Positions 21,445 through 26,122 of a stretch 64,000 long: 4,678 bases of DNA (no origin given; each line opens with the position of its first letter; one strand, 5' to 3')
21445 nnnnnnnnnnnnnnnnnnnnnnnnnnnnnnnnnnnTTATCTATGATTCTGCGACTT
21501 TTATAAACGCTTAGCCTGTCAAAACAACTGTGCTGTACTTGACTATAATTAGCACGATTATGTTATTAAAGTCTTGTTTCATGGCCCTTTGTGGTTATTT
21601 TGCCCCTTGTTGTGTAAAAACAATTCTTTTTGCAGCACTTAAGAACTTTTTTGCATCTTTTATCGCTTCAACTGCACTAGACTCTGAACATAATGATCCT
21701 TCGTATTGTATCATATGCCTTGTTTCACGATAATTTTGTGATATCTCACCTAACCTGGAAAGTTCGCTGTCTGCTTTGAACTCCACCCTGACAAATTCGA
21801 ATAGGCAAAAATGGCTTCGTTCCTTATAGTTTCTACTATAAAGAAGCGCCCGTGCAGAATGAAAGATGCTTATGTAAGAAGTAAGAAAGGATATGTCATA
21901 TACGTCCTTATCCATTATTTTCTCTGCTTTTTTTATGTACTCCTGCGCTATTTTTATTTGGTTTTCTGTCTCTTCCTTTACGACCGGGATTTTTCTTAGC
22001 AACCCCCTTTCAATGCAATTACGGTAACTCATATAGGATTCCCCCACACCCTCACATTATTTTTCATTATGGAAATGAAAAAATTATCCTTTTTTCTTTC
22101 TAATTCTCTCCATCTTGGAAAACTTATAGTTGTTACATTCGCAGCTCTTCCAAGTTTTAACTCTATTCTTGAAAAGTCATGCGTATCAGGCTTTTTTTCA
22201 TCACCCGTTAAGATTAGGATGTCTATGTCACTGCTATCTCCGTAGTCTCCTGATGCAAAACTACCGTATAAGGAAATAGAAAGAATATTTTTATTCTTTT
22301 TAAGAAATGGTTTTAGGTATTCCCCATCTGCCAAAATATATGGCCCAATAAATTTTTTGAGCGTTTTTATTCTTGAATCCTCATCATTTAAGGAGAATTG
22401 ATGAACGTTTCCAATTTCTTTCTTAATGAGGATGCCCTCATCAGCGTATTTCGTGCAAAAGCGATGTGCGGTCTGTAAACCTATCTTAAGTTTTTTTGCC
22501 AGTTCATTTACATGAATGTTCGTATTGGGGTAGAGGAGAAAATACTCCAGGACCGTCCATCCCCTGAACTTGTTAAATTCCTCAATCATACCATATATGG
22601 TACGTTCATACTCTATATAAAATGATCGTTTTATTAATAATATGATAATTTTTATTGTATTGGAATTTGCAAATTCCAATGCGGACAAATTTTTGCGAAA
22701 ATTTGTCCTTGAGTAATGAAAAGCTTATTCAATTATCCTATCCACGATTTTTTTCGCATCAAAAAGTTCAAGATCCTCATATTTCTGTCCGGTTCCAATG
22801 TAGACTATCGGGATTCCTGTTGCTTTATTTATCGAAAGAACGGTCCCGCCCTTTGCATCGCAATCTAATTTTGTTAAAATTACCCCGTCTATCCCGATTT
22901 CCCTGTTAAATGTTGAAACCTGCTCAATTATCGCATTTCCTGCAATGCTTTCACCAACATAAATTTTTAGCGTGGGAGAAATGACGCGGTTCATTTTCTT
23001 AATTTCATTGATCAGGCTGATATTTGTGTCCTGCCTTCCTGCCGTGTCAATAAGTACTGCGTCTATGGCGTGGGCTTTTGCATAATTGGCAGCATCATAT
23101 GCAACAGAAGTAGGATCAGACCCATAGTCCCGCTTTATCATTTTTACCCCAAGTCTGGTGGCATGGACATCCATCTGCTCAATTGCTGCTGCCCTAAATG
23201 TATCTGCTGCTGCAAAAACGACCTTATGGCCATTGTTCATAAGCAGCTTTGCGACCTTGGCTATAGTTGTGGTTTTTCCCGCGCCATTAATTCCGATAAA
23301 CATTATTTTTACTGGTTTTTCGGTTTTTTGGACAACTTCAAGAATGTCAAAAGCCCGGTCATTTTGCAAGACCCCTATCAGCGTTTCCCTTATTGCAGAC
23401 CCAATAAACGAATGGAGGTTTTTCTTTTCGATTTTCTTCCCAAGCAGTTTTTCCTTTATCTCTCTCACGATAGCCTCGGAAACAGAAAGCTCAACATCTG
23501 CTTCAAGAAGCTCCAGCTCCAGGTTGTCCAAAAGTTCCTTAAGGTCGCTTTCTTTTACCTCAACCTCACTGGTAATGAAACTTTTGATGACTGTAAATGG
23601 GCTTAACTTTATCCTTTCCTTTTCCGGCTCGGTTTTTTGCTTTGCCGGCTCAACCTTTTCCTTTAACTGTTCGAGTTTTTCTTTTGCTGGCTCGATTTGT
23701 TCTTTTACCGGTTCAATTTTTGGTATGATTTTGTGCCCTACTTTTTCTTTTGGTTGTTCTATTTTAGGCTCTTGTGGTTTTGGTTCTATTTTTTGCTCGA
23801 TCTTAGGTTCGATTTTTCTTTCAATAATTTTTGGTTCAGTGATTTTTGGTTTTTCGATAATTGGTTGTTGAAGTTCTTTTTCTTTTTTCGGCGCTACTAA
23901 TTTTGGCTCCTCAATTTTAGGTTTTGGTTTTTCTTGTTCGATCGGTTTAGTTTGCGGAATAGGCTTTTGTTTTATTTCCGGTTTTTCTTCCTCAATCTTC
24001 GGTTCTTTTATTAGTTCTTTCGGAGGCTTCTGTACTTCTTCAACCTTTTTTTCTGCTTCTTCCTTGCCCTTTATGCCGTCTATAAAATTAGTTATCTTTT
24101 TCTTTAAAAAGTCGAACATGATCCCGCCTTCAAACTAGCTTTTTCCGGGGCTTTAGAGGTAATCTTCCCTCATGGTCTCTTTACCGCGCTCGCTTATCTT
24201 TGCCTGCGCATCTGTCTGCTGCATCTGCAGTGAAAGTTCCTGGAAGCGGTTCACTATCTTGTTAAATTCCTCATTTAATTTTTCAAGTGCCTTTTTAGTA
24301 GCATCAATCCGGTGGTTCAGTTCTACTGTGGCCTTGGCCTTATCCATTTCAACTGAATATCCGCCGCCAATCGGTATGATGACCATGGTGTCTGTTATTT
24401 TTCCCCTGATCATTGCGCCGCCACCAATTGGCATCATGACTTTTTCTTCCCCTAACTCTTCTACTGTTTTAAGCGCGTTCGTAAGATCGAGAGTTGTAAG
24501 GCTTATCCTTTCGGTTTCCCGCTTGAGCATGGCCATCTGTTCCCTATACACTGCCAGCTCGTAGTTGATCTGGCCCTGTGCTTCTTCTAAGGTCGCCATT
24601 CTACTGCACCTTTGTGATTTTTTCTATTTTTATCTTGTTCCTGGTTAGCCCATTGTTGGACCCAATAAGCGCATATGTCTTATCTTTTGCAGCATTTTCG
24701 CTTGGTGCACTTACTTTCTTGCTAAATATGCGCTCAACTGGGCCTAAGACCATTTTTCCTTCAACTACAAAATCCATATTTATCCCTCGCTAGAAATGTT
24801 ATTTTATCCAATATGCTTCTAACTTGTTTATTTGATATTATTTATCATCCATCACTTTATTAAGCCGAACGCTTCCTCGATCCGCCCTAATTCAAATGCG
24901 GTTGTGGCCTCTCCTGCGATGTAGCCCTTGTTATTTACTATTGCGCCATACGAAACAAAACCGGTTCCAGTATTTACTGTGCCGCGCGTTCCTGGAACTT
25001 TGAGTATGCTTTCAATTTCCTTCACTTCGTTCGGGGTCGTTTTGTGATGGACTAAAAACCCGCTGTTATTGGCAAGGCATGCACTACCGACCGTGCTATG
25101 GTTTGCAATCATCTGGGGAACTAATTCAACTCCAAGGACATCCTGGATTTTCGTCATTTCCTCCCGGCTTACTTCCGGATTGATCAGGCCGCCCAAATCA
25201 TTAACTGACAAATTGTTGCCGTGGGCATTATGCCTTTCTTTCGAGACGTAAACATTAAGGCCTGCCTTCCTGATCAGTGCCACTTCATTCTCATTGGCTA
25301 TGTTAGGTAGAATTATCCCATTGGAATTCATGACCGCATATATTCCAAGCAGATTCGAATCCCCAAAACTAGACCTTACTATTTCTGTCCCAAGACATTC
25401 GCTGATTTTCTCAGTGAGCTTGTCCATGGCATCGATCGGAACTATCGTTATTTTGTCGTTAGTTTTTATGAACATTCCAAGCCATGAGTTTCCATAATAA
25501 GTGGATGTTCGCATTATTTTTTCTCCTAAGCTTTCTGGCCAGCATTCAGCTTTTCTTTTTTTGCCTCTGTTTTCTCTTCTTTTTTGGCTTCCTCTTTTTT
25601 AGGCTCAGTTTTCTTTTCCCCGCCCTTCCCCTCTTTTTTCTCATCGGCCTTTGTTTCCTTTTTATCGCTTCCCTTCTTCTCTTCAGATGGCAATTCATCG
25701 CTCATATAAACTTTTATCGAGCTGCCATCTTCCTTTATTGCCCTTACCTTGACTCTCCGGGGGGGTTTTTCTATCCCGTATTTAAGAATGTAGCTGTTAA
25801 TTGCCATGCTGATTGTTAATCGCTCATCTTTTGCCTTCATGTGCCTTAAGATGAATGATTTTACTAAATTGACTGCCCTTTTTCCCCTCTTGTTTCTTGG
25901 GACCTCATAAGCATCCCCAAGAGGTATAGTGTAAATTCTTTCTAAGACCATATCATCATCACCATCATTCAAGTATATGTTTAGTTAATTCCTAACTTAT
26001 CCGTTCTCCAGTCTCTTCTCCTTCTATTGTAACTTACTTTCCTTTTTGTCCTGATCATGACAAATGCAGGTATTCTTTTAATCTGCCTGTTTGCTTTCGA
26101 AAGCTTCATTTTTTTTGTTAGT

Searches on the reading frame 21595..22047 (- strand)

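Call 20: search_protein_families(library=pfam, proteins=[window:21595-22047:-], max_evalue=0.001)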
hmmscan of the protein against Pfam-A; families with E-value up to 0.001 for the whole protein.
window:21595-22047:- (150 aa): 1 family
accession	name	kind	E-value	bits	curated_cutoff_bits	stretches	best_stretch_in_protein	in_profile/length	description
PF05168.19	HEPN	-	7.4e-12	45.9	22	1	30-141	4-116/117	HEPN domain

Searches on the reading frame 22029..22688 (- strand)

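Call 20: search_protein_families(library=pfam, proteins=[window:22029-22688:-], max_evalue=0.001)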
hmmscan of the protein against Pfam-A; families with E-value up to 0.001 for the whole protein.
window:22029-22688:- (219 aa): 2 families
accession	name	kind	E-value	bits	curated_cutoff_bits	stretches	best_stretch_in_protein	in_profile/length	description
PF18765.7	Polbeta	-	9.3e-11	42.2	26.9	1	124-182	2-58/93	Polymerase beta, Nucleotidyltransferase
PF01909.29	NTP_transf_2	-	1.3e-08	35.6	21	1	125-181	4-63/93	Nucleotidyltransferase domain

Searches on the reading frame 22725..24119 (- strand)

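Call 20: search_protein_families(library=pfam, proteins=[window:22725-24119:-], max_evalue=0.001)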
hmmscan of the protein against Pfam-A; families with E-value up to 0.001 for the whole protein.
window:22725-24119:- (464 aa): 7 families
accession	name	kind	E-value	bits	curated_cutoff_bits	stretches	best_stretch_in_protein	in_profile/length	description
PF00448.28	SRP54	-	1.6e-70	237.2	22.7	1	270-463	2-195/196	SRP54-type protein, GTPase domain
PF02881.24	SRP54_N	-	2.5e-08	34.4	22.4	1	181-233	8-64/75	SRP54-type protein, helical bundle domain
PF13604.12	AAA_30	-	2.6e-05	24.5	27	1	273-365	22-102/191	AAA domain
PF06414.18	Zeta_toxin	-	0.00012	22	22.3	1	254-316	2-62/199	Zeta toxin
PF03308.22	MeaB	-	0.00039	19.9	23.1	0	261-306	25-70/273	Methylmalonyl Co-A mutase-associated GTPase MeaB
PF13245.12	AAA_19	-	0.00066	20.3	25.1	0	268-377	10-118/134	AAA domain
PF00005.33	ABC_tran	-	0.00067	20.7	25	0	271-348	13-80/137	ABC transporter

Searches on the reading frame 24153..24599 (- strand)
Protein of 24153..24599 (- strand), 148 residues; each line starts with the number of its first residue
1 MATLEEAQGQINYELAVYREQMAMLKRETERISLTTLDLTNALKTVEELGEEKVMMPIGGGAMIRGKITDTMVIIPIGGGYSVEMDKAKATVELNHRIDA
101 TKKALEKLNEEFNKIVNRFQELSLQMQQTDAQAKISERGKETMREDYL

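Call 52: search_protein_families(library=pfam, proteins=[window:24153-24599:-], max_evalue=0.001)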
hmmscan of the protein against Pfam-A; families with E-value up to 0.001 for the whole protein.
window:24153-24599:- (148 aa): 1 family
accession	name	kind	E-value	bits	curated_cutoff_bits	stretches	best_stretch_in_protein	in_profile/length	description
PF02996.22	Prefoldin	-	4.4e-19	69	23.2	1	18-129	1-117/120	Prefoldin subunit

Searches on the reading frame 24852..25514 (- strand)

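Call 20: search_protein_families(library=pfam, proteins=[window:24852-25514:-], max_evalue=0.001)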
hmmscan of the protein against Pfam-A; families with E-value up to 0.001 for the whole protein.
window:24852-25514:- (220 aa): 1 family
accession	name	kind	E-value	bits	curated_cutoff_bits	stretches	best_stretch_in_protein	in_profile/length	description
PF01912.23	eIF-6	-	1.4e-57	194.7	25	1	5-198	3-197/197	eIF-6 family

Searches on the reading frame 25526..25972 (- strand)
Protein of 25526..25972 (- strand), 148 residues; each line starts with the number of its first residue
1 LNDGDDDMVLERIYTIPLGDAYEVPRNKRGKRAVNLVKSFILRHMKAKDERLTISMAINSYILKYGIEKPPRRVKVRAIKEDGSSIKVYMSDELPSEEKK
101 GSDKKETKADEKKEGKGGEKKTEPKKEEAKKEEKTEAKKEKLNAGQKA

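Call 52: search_protein_families(library=pfam, proteins=[window:25526-25972:-], max_evalue=0.001)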
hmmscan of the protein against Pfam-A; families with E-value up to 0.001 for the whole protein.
window:25526-25972:- (148 aa): 1 family
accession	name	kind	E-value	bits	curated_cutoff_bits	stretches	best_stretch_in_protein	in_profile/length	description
PF01198.24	Ribosomal_L31e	-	1.3e-10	41.8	25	1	11-78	4-70/82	Ribosomal protein L31e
